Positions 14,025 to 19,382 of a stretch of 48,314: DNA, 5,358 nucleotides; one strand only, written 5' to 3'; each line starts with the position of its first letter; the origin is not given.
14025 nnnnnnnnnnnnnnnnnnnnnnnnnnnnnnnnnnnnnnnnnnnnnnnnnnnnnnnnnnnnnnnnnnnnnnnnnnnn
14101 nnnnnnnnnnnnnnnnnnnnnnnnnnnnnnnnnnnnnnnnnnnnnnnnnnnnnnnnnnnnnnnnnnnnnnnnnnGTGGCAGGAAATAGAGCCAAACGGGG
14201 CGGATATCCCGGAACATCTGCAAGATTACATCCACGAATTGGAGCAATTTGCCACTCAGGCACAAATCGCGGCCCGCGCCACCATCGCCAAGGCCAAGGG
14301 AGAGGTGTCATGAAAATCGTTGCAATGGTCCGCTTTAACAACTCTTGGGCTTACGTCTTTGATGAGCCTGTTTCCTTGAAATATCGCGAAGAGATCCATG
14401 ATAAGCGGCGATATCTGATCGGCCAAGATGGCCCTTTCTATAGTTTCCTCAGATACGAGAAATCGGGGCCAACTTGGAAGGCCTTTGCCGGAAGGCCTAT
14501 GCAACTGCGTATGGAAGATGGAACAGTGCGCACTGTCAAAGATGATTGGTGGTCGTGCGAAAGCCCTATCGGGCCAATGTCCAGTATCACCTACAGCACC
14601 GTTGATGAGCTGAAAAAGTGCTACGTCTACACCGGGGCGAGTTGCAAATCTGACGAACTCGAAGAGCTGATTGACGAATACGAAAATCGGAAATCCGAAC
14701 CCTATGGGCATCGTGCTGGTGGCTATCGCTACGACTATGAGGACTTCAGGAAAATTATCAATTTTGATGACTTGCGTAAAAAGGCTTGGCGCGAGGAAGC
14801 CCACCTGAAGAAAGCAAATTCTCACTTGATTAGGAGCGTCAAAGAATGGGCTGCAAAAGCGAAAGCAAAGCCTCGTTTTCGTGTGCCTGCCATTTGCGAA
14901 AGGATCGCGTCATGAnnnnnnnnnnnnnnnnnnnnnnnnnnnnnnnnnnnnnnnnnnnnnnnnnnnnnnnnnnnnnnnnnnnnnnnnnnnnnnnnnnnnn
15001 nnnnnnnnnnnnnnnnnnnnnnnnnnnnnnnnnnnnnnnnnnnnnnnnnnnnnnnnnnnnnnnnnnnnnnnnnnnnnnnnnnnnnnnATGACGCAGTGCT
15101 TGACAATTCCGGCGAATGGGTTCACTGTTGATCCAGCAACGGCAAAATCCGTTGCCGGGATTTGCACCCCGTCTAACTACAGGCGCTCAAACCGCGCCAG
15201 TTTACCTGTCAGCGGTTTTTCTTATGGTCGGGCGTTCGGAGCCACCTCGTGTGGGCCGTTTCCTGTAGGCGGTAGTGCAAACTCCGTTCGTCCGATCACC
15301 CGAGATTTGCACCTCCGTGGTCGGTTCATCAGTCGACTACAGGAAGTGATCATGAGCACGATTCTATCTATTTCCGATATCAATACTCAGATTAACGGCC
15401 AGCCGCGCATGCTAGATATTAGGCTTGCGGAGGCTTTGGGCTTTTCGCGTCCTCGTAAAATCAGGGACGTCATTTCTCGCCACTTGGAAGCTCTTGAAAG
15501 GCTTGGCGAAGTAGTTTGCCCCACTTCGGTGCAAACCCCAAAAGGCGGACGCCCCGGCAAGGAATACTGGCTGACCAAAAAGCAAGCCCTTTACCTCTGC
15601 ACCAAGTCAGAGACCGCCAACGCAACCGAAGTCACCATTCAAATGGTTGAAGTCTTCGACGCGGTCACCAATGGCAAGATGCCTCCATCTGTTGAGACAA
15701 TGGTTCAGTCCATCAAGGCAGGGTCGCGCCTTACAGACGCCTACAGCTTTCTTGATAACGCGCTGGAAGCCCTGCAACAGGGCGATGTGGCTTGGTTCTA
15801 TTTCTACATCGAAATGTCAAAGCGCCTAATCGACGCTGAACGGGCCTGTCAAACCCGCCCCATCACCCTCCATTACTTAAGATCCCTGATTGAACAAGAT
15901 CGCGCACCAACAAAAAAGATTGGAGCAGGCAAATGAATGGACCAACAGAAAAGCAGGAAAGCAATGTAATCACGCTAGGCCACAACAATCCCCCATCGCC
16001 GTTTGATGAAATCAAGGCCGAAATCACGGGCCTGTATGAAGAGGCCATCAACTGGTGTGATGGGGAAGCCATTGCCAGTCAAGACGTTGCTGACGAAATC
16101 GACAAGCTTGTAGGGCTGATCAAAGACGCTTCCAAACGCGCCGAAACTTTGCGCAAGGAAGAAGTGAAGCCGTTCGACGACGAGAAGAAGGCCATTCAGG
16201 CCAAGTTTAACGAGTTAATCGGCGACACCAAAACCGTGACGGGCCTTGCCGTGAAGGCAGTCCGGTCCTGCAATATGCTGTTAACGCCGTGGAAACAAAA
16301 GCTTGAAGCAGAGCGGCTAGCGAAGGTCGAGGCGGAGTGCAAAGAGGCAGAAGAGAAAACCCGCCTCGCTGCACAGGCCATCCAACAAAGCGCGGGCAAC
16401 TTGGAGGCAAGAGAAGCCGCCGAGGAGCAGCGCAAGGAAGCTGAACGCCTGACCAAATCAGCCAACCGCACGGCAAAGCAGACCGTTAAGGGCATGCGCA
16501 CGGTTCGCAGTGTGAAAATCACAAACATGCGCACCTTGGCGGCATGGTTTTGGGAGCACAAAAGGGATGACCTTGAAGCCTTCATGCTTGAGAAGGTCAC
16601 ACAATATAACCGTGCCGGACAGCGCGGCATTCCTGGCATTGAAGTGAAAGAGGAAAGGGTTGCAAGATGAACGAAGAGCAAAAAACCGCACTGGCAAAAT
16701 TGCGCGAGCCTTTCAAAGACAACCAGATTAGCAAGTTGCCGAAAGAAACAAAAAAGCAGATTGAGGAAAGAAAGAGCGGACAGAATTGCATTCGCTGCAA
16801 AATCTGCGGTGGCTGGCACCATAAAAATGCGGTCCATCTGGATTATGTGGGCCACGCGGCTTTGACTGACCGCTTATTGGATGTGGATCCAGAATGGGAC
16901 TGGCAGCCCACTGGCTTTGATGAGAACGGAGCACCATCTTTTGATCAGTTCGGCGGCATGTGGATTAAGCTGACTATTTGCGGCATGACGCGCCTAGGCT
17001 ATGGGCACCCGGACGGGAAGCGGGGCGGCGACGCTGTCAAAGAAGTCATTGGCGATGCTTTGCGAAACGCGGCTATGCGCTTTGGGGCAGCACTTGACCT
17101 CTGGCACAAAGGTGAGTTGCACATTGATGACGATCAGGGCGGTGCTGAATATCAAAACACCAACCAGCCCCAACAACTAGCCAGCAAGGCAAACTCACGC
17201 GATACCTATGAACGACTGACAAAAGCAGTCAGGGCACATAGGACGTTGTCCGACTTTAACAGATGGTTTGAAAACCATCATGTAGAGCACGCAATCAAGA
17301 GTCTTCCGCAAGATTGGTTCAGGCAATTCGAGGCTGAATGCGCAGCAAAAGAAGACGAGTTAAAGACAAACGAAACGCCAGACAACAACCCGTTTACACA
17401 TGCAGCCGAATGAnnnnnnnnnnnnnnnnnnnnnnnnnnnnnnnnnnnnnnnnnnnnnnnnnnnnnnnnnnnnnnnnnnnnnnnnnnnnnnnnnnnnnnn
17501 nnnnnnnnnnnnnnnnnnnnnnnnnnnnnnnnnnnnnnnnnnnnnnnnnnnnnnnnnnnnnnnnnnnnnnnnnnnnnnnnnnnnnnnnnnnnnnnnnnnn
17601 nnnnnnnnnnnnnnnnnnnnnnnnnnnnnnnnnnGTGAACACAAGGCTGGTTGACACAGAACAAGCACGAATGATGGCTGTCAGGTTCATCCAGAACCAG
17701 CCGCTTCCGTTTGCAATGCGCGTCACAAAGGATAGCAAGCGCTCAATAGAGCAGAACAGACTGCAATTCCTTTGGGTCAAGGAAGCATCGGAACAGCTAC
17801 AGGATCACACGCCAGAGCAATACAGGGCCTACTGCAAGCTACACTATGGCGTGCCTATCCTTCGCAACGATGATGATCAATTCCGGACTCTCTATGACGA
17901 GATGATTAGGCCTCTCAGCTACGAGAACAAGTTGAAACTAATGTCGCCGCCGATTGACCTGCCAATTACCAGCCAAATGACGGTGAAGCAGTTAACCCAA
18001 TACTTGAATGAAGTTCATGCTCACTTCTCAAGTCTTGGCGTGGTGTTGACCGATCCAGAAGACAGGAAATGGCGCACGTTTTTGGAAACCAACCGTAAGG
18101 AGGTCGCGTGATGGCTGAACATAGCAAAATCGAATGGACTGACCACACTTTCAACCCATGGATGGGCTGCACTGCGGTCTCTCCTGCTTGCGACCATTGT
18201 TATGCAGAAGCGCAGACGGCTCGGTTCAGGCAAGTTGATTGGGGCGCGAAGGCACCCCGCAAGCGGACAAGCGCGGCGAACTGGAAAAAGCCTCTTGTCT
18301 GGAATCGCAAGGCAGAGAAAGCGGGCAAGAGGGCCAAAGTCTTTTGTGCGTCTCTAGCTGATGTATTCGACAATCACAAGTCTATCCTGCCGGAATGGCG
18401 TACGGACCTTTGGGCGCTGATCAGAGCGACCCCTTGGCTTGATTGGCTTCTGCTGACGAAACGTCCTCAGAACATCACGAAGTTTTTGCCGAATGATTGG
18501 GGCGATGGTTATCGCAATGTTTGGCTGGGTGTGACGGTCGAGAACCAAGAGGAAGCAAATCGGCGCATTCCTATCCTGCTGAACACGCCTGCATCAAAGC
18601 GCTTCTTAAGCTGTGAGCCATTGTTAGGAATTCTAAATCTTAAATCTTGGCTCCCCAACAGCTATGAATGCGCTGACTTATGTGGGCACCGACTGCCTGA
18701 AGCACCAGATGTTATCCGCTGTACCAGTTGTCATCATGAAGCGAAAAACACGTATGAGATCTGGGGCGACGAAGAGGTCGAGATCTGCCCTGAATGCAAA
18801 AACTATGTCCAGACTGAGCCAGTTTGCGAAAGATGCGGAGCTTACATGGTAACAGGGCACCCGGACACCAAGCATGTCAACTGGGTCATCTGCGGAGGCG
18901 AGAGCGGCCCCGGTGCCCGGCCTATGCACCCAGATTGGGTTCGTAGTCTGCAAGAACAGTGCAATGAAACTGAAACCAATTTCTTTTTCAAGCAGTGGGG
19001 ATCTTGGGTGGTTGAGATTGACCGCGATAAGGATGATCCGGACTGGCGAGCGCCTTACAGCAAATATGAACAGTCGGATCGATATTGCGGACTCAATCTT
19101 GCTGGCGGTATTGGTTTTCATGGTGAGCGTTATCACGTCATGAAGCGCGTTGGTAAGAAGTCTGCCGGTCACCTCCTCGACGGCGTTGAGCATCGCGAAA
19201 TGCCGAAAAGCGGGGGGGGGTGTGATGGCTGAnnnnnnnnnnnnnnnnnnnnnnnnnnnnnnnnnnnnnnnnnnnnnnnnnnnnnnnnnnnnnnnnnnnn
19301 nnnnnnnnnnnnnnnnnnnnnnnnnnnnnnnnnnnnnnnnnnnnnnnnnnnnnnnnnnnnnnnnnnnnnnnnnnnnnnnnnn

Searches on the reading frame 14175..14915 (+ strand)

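Call 97: search_protein_families(library=phrogs, proteins=[window:14175-14915:+], max_evalue=0.001)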
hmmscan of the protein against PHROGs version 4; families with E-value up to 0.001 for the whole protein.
window:14175-14915:+ (246 aa): 1 family
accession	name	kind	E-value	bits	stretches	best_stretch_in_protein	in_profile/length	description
phrog_26990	-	unknown function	2.6e-27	96.7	1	46-173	17-143/221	-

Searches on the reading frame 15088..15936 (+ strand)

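Call 97: search_protein_families(library=phrogs, proteins=[window:15088-15936:+], max_evalue=0.001)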
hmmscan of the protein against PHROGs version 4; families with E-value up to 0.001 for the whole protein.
window:15088-15936:+ (282 aa): 2 families
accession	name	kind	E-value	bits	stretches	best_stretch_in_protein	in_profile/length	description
phrog_63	-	transcription regulation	9.8e-09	36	1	91-205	116-226/431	anti-repressor Ant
phrog_518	-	transcription regulation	6.1e-05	23.7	1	89-192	5-106/268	Rha-like transcriptional regulator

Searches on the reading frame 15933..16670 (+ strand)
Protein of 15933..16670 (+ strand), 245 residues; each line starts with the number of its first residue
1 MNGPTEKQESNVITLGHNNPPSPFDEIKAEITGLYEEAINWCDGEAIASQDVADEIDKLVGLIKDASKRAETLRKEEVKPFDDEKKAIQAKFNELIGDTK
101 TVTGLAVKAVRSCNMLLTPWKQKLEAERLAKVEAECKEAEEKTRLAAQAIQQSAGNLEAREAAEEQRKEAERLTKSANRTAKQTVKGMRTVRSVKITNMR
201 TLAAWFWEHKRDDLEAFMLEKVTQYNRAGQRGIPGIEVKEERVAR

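Call 97: search_protein_families(library=phrogs, proteins=[window:15933-16670:+], max_evalue=0.001)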
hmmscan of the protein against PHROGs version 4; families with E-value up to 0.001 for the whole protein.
window:15933-16670:+ (245 aa): 1 family
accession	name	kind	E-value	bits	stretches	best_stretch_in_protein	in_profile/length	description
phrog_10477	-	DNA, RNA and nucleotide metabolism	3.2e-52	178.9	1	14-244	7-242/243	exonuclease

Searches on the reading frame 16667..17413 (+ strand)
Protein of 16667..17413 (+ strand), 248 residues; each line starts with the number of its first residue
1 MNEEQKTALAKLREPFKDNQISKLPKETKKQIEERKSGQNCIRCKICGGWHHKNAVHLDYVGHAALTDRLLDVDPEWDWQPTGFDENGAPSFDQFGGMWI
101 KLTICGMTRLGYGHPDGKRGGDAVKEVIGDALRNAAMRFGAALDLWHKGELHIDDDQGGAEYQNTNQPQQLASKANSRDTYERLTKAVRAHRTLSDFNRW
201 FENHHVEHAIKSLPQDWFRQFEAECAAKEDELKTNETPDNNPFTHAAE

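Call 97: search_protein_families(library=phrogs, proteins=[window:16667-17413:+], max_evalue=0.001)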
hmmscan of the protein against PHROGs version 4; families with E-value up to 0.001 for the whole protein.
window:16667-17413:+ (248 aa): 1 family
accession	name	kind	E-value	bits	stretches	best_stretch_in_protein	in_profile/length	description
phrog_3290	-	DNA, RNA and nucleotide metabolism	1.6e-55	188.9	1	1-189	1-161/192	single strand annealing protein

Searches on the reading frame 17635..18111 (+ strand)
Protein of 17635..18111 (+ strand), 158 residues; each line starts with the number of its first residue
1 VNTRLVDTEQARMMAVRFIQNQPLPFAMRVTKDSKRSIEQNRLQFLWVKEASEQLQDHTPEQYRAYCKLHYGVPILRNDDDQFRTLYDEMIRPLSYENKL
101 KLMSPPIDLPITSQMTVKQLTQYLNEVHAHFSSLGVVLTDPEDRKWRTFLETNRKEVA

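Call 97: search_protein_families(library=phrogs, proteins=[window:17635-18111:+], max_evalue=0.001)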
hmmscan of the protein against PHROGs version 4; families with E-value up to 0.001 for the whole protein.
window:17635-18111:+ (158 aa): 2 families
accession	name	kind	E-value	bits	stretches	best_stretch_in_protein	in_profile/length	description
phrog_7283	-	DNA, RNA and nucleotide metabolism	4.4e-29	102.5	1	12-144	18-153/156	NinB/ Orf homologous recombination mediator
phrog_72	-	DNA, RNA and nucleotide metabolism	7.6e-14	53.1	2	22-66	37-85/161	NinB/ Orf homologous recombination mediator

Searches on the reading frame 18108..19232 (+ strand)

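Call 97: search_protein_families(library=phrogs, proteins=[window:18108-19232:+], max_evalue=0.001)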
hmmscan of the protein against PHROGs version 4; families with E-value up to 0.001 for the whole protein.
window:18108-19232:+ (374 aa): 1 family
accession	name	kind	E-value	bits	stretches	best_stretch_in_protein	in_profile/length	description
phrog_2045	-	unknown function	3.3e-99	333.1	1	2-368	1-286/299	-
